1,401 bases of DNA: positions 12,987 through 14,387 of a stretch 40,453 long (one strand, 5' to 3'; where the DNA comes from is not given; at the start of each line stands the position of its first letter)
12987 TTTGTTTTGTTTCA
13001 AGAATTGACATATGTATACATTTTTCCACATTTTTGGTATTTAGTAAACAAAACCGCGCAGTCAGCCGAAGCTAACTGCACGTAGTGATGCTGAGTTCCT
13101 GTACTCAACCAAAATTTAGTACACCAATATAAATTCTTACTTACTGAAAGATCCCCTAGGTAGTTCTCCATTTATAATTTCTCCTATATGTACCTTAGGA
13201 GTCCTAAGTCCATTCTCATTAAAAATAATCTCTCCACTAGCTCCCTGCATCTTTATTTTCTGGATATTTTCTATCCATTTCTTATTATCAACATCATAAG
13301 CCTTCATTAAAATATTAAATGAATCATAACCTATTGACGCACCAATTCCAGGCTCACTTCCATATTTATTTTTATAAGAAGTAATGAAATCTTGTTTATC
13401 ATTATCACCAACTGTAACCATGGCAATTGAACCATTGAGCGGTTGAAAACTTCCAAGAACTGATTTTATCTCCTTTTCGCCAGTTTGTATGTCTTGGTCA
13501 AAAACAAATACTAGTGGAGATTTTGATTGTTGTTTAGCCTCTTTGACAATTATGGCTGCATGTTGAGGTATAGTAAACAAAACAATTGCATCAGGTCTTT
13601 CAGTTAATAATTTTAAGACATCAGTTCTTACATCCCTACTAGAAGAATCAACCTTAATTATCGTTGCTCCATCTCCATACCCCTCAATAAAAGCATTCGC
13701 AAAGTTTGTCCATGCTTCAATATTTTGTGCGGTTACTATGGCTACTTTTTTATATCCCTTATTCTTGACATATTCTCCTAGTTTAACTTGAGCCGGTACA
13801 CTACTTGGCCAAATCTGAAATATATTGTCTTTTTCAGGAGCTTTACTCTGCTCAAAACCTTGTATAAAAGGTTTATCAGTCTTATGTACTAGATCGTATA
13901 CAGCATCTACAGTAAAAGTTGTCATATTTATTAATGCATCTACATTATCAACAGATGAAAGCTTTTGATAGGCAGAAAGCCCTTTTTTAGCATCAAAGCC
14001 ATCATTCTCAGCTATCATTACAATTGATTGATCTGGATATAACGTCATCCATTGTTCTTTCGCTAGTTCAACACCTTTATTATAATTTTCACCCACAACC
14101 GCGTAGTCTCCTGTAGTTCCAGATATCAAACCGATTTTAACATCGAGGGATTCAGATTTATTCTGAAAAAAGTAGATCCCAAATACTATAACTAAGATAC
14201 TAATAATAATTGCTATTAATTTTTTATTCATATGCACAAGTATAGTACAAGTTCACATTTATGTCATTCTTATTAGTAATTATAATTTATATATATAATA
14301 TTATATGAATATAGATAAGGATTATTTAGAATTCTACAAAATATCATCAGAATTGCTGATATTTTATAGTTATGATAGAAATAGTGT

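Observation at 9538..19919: liv ABC operon expanded by three divergent TrmB + LivK-paralog cassettes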

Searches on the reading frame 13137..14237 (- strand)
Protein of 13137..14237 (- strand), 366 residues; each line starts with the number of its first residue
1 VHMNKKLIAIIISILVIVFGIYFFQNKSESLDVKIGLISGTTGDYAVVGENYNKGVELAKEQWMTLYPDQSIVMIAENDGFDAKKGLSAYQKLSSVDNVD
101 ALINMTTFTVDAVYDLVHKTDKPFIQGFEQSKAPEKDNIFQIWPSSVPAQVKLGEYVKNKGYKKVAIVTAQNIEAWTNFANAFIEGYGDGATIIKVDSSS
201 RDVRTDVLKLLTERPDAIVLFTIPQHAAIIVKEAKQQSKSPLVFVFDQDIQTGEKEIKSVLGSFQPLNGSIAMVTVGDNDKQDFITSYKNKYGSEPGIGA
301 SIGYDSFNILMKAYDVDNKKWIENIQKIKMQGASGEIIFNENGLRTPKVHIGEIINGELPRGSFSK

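Call 3: search_protein_families(library=pfam, proteins=[window:13137-14237:-], max_evalue=0.01)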
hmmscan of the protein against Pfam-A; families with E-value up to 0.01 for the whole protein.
window:13137-14237:- (366 aa): 3 families
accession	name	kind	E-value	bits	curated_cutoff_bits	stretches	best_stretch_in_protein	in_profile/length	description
PF13458.12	Peripla_BP_6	-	4.5e-25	89.5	31.7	1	33-343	2-327/343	Periplasmic binding protein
PF01094.35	ANF_receptor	-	3.6e-13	49.7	25.4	1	67-351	20-347/353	Receptor family ligand binding region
PF00532.27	Peripla_BP_1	-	0.0061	16.5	22.2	0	88-172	47-131/281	Periplasmic binding proteins and sugar binding domain of LacI family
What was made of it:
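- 13137..14231 (-): SBP3: divergent type-I binding protein with an N-terminal membrane helix. Peripla_BP_6 89.5 bits (call 3).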

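Call 9: search_protein_families(library=ncbifam, proteins=[window:13137-14237:-], max_evalue=0.001)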
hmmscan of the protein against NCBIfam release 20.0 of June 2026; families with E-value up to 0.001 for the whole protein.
window:13137-14237:- (366 aa): 0 families

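Call 32: search_solved_structures(query=window:13137-14237:-, max_evalue=0.01)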
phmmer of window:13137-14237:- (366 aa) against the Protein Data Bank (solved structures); distinct sequences matched with E-value up to 0.01: 10.
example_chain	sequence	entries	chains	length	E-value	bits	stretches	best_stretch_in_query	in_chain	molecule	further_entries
3td9_A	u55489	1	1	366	7.3e-10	41.7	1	33-358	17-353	Branched chain amino acid ABC transporter, periplasmic amino acid-binding protein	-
4ey3_A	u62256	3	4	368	3e-07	33.1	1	33-315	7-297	Twin-arginine translocation pathway signal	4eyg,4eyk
4mpt_A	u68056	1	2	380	7.3e-07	31.9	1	32-340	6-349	Putative leu/ile/val-binding protein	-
4q6w_A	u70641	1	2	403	8.2e-07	31.7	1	32-340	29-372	Putative leu/ile/val-binding protein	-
7ylt_B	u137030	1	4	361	6.7e-05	25.4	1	32-225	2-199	Putative ABC transporter, substrate-binding protein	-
3ukj_A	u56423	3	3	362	0.00039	22.9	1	28-315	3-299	Extracellular ligand-binding receptor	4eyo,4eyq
9qhc_A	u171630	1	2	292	0.00046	22.7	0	140-189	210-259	Engineered tetratricopeptide repeat protein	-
5ere_A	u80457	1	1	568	0.00089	21.7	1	73-317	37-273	Extracellular ligand-binding receptor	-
4gnr_A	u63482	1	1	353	0.00098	21.6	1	30-347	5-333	ABC transporter substrate-binding protein-branched chain amino acid transport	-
4n03_A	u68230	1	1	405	0.0015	21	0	195-243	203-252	ABC-type branched-chain amino acid transport systems periplasmic component-like protein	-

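Call 69: find_homologous_proteins(query=window:13137-14231:-)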
Query window:13137-14231:- (364 aa): 53 proteins with E <= 0.001 among 2022 candidates.
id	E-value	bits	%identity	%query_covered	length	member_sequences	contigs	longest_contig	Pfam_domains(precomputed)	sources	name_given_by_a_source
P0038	1.6e-235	799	100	100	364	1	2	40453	PF01094.35,PF13458.13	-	-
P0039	3.1e-194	663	81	95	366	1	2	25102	PF01094.35,PF13458.13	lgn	-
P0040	2.9e-166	571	72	95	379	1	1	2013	PF01094.35,PF13458.13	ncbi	-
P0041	2.3e-165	568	69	99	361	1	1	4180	PF01094.35,PF13458.13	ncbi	-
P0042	1.3e-161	556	69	99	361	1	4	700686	PF01094.35,PF13458.13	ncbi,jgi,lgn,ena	jgi:branched-chain amino acid transport system substrate-binding protein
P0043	1.5e-160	552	68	100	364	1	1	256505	PF01094.35,PF13458.13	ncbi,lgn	ncbi:MAG: ABC transporter substrate-binding protein [Patescibacteria group bacterium]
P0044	1.1e-156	539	67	95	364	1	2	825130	PF01094.35,PF13458.13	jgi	jgi:branched-chain amino acid transport system substrate-binding protein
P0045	3.7e-151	521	65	95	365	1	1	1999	PF01094.35,PF13458.13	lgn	-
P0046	1.2e-149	516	66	95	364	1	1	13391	PF01094.35,PF13458.13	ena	-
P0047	3.6e-147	508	66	96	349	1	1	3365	PF01094.35,PF13458.13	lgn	-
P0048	2.2e-146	506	62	100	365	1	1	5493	PF01094.35,PF13458.13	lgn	-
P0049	4.9e-146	504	65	93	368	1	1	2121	PF01094.35,PF13458.13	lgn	-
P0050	6.2e-146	504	63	99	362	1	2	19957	PF01094.35,PF13458.13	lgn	-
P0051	5.1e-121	422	67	76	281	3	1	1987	PF13458.13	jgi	jgi:ABC-type branched-subunit amino acid transport system substrate-binding protein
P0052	5.8e-94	333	46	98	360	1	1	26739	PF01094.35,PF13458.13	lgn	-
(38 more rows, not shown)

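Call 70: find_encoding_contigs(protein=P0042, flank=10000, max_places=1)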
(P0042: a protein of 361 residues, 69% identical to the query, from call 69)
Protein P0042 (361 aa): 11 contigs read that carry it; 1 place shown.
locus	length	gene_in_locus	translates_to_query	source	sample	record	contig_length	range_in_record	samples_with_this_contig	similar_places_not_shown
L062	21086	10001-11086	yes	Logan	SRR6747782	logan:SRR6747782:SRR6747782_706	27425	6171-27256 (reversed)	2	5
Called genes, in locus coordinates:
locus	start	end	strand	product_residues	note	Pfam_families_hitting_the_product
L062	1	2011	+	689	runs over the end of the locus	-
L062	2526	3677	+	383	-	PF13433:Peripla_BP_5, PF13458:Peripla_BP_6, PF01094:ANF_receptor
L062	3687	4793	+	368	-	PF13433:Peripla_BP_5, PF13458:Peripla_BP_6, PF01094:ANF_receptor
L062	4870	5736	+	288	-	PF02653:BPD_transp_2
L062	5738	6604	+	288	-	PF02653:BPD_transp_2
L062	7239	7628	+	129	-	-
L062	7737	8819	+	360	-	PF13433:Peripla_BP_5, PF13458:Peripla_BP_6, PF01094:ANF_receptor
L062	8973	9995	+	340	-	PF13433:Peripla_BP_5, PF13458:Peripla_BP_6, PF01094:ANF_receptor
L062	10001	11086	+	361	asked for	PF13458:Peripla_BP_6, PF01094:ANF_receptor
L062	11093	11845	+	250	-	PF13476:AAA_23 (weak), PF02463:SMC_N (faint), PF00005:ABC_tran, PF13175:AAA_15 (faint), PF13304:AAA_21 (faint), PF12399:BCA_ABC_TP_C (weak)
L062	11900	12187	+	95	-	-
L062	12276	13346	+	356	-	PF13458:Peripla_BP_6, PF01094:ANF_receptor (faint)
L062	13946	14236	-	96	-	-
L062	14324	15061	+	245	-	PF02463:SMC_N (weak), PF00005:ABC_tran, PF13304:AAA_21 (faint)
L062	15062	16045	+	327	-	-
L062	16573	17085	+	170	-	PF00717:Peptidase_S24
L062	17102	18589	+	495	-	-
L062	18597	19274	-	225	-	PF02463:SMC_N (faint), PF00005:ABC_tran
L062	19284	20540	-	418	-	PF12704:MacB_PCD, PF02687:FtsX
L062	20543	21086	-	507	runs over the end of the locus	PF25954:Beta-barrel_RND_2 (faint)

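Call 71: find_encoding_contigs(protein=P0044, flank=10000, max_places=1)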
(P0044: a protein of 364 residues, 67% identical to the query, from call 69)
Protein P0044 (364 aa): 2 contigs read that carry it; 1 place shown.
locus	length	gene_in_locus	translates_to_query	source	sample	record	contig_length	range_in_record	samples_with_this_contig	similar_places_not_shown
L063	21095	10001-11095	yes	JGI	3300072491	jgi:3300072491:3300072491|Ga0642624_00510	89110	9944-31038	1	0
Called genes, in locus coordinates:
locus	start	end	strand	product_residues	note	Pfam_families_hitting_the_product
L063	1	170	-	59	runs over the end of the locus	PF00772:DnaB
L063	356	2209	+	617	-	-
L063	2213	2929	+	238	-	-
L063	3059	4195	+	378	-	PF13433:Peripla_BP_5, PF13458:Peripla_BP_6, PF01094:ANF_receptor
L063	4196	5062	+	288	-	PF02653:BPD_transp_2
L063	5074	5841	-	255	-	PF01978:TrmB (weak)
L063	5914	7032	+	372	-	PF13433:Peripla_BP_5, PF13458:Peripla_BP_6, PF01094:ANF_receptor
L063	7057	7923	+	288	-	PF02653:BPD_transp_2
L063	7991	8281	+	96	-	-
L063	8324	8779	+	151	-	-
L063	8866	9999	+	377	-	PF04348:LppC (weak), PF13433:Peripla_BP_5, PF13458:Peripla_BP_6, PF01094:ANF_receptor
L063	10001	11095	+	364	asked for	PF13458:Peripla_BP_6, PF01094:ANF_receptor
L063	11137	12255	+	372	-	PF13433:Peripla_BP_5 (weak), PF13458:Peripla_BP_6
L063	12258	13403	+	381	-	PF13458:Peripla_BP_6, PF13433:Peripla_BP_5, PF01094:ANF_receptor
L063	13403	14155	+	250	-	PF02463:SMC_N, PF13476:AAA_23 (weak), PF13555:AAA_29 (faint), PF00005:ABC_tran, PF13175:AAA_15 (faint), PF13304:AAA_21 (faint), PF12399:BCA_ABC_TP_C (weak)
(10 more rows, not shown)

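Call 72: find_encoding_contigs(protein=P0039, flank=10000, max_places=1)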
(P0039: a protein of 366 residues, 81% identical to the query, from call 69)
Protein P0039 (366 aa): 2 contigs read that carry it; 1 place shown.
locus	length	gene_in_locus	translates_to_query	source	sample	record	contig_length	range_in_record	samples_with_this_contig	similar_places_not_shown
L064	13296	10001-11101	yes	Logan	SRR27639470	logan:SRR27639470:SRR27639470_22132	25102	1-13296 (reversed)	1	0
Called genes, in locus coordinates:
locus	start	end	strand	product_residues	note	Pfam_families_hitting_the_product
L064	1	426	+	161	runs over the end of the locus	-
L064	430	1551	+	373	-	-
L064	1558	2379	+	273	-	PF07484:Collar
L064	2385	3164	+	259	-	PF07484:Collar (weak)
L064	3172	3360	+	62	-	-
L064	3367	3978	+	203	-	PF01510:Amidase_2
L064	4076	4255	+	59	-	-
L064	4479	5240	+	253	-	PF01936:NYN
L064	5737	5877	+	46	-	-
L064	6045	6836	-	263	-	PF01978:TrmB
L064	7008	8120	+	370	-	PF13433:Peripla_BP_5 (faint), PF13458:Peripla_BP_6, PF01094:ANF_receptor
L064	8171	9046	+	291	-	PF02653:BPD_transp_2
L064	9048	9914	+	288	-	PF02653:BPD_transp_2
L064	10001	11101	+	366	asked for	PF13458:Peripla_BP_6, PF01094:ANF_receptor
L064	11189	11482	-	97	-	-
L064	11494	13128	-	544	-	-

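Call 91: predict_structure(alignment_id=A6)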
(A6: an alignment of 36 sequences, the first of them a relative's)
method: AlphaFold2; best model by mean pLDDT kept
length: 364 residues; sequences in the alignment: 36
mean_pLDDT: 89.2   pTM: 0.78
mean pLDDT of the five models: 89.2, 89.2, 87.8, 87.4, 86.7
residues with pLDDT >= 90: 251; 70-90: 87; 50-70: 16; < 50: 10
segments of 3 or more residues with pLDDT < 50: 21-25, 361-364
pLDDT, mean of each block of 10 residues (from residue 1): 71 64 57 96 88 98 94 95 96 97 93 90 91 90 89 96 91 86 94 85 92 95 93 94 91 91 96 79 97 92 98 95 95 91 88 87 35
secondary structure, 60 per line:
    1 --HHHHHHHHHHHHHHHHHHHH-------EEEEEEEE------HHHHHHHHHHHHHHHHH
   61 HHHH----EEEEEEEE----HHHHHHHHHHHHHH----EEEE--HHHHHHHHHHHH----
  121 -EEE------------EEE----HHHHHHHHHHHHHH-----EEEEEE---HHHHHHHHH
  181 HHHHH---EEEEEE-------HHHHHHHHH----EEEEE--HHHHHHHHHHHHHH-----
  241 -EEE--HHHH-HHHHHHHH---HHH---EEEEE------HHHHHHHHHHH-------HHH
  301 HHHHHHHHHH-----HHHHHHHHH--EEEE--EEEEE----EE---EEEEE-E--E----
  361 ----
elements in order: H3-22 E30-37 H44-64 E69-76 H81-94 E99-102 H105-116 E122-124 E137-139 H144-157 E163-168 H172-185 E189-194 H202-210 E215-219 H222-235 E242-244 H247-250 H252-259 E269-273 H280-290 H298-310 H316-324 E327-330 E333-337 E347-351

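Call 93: fold_search(model_id=the predicted structure, library=pdb)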
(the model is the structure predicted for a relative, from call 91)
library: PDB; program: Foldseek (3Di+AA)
matches with E <= 10: 1796; with E <= 0.001: 925
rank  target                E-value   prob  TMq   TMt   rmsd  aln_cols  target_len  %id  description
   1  4gnr                  3.1e-19  1.00  0.55  0.57   6.6       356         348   17  1.0 Angstrom resolution crystal structure of the branched-chain amino acid transporter substrate binding protein LivJ fr (released 2012-09-05)
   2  4evq_A                3.4e-19  1.00  0.55  0.56   6.5       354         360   16  Crystal structure of ABC transporter from R. palustris - solute binding protein (RPA0668) in complex with 4-hydroxyben (released 2012-05-23)
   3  3hut                  6.1e-19  1.00  0.65  0.68   5.0       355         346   15  Crystal structure of a putative branched-chain amino acid ABC transporter from Rhodospirillum rubrum (released 2009-06-30)
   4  3td9                  6.1e-19  1.00  0.56  0.58   6.4       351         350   20  Crystal structure of a Leucine binding protein LivK (TM1135) from Thermotoga maritima MSB8 at 1.90 A resolution (released 2011-09-07)
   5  4q6w_A                1.6e-18  1.00  0.58  0.57   6.4       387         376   22  Crystal Structure of Periplasmic Binding Protein type 1 from Bordetella pertussis Tohama I complexed with 3-Hydroxy Be (released 2014-07-02)
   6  4nv3_A                2.3e-18  1.00  0.52  0.52   7.0       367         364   14  The crystal structure of a solute-binding protein (N280D mutant) from Anabaena variabilis ATCC 29413 in complex with v (released 2013-12-11)
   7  4evq_B                3.1e-18  1.00  0.55  0.54   6.9       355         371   16  Crystal structure of ABC transporter from R. palustris - solute binding protein (RPA0668) in complex with 4-hydroxyben (released 2012-05-23)
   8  4obb_A                3.3e-18  1.00  0.52  0.52   6.9       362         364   14  The crystal structure of a solute-binding protein from Anabaena variabilis ATCC 29413 in complex with (3S)-3-methyl-2- (released 2014-03-19)
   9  4mpt_A                3.9e-18  1.00  0.55  0.54   6.6       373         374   21  Crystal Structure of Periplasmic binding Protein Type 1 from Bordetella pertussis Tohama I (released 2013-12-11)
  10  4ey3                  4.1e-18  1.00  0.52  0.52   7.5       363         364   19  Crystal structure of solute binding protein of ABC transporter in complex with p-hydroxybenzoic acid (released 2012-05-30)
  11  4q6w_B                5.5e-18  1.00  0.56  0.55   6.8       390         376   22  Crystal Structure of Periplasmic Binding Protein type 1 from Bordetella pertussis Tohama I complexed with 3-Hydroxy Be (released 2014-07-02)
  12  4eyg_A                7.8e-18  1.00  0.53  0.53   7.3       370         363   20  Crystal structure of solute binding protein of ABC transporter from Rhodopseudomonas palustris BisB5 in complex with v (released 2012-05-30)
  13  4n0q_B                1.0e-17  1.00  0.54  0.56   6.7       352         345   18  Crystal Structure of an ABC transporter, substrate-binding protein from Brucella melitensis 16M in complex with L-Leuc (released 2013-11-06)
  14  5ere                  1.2e-17  1.00  0.58  0.42   6.1       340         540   17  Extracellular ligand binding receptor from Desulfohalobium retbaense DSM5692 (released 2016-08-10)
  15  4eyg_B                1.7e-17  1.00  0.52  0.52   7.3       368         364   20  Crystal structure of solute binding protein of ABC transporter from Rhodopseudomonas palustris BisB5 in complex with v (released 2012-05-30)
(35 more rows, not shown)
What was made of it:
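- Closest known: Expanded families of cluster-B. Same: SBP3's best structural matches include RPA0668, 4ey3 and 4eyg (hydroxybenzoate/vanillate), alongside LIV, keto-acid and urea binders (call 93).
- Tried and rejected: Ligand assignment from structure: Foldseek ranks amino-acid, aromatic-acid, keto-acid and urea binders about equally (call 93), so nothing can be assigned.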
